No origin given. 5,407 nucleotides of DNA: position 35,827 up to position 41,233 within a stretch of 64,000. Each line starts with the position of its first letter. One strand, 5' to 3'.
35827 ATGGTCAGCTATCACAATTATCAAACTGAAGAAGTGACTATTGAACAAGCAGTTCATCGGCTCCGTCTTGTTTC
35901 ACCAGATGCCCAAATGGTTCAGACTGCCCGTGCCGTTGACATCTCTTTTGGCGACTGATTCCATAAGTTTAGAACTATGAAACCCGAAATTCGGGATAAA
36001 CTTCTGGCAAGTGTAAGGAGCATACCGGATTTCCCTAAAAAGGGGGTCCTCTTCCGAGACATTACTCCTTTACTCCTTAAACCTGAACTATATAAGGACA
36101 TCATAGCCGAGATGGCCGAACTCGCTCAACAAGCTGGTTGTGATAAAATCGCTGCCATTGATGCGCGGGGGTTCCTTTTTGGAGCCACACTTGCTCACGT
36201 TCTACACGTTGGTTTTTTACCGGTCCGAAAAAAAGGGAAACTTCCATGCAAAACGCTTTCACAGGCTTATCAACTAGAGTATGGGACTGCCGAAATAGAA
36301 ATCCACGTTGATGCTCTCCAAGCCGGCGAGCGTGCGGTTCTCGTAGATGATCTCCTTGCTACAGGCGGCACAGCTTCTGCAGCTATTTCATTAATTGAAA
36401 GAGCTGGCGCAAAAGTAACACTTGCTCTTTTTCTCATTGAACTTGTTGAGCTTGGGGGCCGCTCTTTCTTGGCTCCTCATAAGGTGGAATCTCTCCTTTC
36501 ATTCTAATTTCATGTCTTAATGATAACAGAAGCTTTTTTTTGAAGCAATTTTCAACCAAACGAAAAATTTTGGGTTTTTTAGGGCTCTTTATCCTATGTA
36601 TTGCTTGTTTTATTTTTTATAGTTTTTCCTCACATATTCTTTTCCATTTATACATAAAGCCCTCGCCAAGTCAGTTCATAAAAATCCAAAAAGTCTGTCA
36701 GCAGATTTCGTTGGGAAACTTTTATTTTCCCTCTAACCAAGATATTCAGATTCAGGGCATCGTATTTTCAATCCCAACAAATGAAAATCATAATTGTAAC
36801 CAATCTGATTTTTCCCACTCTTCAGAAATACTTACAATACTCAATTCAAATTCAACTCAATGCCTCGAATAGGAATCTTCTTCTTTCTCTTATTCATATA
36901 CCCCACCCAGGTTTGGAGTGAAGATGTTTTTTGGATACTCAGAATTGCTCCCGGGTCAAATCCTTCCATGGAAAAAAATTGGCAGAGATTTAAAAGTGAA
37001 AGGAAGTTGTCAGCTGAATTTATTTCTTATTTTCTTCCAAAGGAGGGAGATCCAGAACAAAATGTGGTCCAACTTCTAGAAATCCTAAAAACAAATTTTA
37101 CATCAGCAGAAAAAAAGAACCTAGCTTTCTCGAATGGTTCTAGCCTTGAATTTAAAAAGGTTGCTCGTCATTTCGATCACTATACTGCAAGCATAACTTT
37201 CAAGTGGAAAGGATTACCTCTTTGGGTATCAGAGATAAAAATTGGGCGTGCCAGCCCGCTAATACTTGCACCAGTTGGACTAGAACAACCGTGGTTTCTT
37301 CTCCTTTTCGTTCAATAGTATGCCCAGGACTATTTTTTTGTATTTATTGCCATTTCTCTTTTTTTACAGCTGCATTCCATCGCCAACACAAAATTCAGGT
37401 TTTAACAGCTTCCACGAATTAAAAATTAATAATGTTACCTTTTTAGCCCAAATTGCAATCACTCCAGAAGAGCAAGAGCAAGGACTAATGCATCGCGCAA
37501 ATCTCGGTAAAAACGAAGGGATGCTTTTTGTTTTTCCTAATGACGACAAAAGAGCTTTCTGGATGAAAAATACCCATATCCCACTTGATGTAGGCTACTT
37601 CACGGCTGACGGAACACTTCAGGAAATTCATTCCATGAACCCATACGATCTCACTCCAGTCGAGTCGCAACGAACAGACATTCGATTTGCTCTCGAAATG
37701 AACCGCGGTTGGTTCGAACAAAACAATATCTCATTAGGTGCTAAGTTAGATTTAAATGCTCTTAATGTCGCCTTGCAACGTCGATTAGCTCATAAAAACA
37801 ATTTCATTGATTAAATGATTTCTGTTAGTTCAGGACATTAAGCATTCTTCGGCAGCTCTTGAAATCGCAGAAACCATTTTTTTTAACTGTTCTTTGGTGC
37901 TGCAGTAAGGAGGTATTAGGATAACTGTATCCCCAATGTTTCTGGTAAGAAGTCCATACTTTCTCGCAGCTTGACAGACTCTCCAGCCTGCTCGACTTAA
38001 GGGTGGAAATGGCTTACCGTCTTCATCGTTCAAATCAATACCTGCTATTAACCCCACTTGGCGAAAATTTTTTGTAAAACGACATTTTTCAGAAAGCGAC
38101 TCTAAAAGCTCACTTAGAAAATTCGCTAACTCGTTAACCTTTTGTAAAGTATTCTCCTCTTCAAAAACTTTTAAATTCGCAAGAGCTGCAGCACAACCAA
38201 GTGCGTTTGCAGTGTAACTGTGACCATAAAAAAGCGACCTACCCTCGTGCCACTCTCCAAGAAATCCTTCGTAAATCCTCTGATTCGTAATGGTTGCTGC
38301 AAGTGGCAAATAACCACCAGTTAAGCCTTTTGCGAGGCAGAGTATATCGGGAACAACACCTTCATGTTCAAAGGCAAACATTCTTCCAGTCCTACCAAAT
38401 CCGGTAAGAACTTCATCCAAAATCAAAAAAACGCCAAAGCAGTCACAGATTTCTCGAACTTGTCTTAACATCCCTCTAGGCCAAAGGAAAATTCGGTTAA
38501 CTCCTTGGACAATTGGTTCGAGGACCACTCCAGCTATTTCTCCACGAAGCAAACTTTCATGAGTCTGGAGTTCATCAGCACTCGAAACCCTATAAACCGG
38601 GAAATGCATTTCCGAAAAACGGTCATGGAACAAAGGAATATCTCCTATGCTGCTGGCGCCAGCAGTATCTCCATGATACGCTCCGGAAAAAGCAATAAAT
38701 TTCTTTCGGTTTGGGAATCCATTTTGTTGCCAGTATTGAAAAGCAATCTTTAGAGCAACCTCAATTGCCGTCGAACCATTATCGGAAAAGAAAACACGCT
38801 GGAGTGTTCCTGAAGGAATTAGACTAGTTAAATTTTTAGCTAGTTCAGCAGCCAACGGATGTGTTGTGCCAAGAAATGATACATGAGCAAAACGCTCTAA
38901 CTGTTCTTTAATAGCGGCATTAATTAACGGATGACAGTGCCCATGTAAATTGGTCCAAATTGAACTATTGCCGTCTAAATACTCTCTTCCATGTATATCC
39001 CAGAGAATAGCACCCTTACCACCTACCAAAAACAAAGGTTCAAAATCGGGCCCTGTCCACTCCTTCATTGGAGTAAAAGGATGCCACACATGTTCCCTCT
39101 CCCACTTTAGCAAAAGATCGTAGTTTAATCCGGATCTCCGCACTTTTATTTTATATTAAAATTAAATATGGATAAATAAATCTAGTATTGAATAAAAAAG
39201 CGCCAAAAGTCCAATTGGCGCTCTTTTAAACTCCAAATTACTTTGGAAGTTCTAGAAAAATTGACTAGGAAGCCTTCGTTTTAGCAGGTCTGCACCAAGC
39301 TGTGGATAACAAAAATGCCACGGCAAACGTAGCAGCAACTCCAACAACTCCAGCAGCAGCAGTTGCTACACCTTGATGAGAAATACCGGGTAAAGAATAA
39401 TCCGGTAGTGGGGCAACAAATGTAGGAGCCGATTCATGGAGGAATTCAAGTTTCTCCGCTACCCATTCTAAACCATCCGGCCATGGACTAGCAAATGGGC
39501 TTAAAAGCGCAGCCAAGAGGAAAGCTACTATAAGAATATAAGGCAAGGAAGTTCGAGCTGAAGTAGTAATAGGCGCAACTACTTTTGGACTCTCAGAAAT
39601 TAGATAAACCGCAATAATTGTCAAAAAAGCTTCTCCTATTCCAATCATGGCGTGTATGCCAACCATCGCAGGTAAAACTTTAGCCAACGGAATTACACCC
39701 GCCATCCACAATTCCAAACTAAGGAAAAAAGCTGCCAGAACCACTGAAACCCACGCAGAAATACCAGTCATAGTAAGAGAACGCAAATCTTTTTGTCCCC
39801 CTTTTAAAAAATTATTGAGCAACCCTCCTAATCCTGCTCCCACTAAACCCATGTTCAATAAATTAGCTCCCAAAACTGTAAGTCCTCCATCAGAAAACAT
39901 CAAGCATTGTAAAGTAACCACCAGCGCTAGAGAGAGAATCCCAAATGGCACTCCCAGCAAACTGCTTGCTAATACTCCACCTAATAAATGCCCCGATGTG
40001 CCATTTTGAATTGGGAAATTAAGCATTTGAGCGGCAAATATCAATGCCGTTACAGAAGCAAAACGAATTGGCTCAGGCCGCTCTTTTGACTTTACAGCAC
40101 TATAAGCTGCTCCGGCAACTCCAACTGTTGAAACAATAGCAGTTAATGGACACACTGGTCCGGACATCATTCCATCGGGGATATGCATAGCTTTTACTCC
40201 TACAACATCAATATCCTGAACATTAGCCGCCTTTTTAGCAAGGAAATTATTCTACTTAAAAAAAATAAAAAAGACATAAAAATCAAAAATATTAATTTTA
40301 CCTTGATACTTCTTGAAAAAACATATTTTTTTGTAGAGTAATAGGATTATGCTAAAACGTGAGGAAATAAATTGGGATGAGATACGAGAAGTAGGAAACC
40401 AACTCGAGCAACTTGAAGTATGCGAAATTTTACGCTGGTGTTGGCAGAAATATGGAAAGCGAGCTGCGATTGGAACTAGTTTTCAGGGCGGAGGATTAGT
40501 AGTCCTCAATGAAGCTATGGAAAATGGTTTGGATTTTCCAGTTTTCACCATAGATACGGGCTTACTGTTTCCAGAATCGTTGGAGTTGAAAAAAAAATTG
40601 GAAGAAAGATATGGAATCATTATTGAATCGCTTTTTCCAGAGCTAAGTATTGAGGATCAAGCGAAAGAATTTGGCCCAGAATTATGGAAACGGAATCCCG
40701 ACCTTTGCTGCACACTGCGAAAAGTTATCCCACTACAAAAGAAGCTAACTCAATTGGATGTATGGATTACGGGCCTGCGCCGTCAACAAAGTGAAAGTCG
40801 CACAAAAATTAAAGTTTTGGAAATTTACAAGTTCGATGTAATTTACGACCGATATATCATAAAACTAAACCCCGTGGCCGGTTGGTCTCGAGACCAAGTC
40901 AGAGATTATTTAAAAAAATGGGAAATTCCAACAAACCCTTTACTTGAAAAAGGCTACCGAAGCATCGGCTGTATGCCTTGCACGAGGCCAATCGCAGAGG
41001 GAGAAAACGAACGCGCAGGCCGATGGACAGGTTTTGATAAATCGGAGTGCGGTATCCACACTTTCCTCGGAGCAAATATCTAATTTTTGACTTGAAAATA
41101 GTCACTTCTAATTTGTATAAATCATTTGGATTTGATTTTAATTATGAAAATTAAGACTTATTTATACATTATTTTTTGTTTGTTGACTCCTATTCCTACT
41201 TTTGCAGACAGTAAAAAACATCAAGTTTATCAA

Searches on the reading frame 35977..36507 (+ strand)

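Call 37: search_protein_families(library=pfam, proteins=[window:35977-36507:+], max_evalue=0.00001)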
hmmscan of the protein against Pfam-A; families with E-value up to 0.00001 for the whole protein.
window:35977-36507:+ (176 aa): 1 family
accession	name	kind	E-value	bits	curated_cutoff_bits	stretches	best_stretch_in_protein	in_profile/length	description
PF00156.33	Pribosyltran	-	2e-11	43.9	26.3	1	36-150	9-121/158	Phosphoribosyl transferase domain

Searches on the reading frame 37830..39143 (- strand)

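Call 37: search_protein_families(library=pfam, proteins=[window:37830-39143:-], max_evalue=0.00001)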
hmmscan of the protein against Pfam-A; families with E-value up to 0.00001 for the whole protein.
window:37830-39143:- (437 aa): 1 family
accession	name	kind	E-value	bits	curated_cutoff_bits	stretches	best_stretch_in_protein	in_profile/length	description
PF00202.27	Aminotran_3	-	4e-95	319.3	30.5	1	37-430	11-402/403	Aminotransferase class-III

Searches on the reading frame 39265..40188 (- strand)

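Call 37: search_protein_families(library=pfam, proteins=[window:39265-40188:-], max_evalue=0.00001)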
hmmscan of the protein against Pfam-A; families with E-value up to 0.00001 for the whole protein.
window:39265-40188:- (307 aa): 2 families
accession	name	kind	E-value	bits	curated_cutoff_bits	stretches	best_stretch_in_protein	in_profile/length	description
PF01891.21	CbiM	-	4.1e-47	161.1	23.1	1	2-198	1-199/205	Cobalt uptake substrate-specific transmembrane region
PF13190.11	PDGLE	-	2.4e-15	56.6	27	1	215-295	4-97/102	PDGLE domain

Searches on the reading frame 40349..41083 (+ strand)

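Call 37: search_protein_families(library=pfam, proteins=[window:40349-41083:+], max_evalue=0.00001)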
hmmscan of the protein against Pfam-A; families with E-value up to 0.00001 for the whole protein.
window:40349-41083:+ (244 aa): 1 family
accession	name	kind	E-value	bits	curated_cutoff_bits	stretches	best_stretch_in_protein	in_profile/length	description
PF01507.26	PAPS_reduct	-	1.9e-39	135.9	22.5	1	43-214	6-175/175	Phosphoadenosine phosphosulfate reductase domain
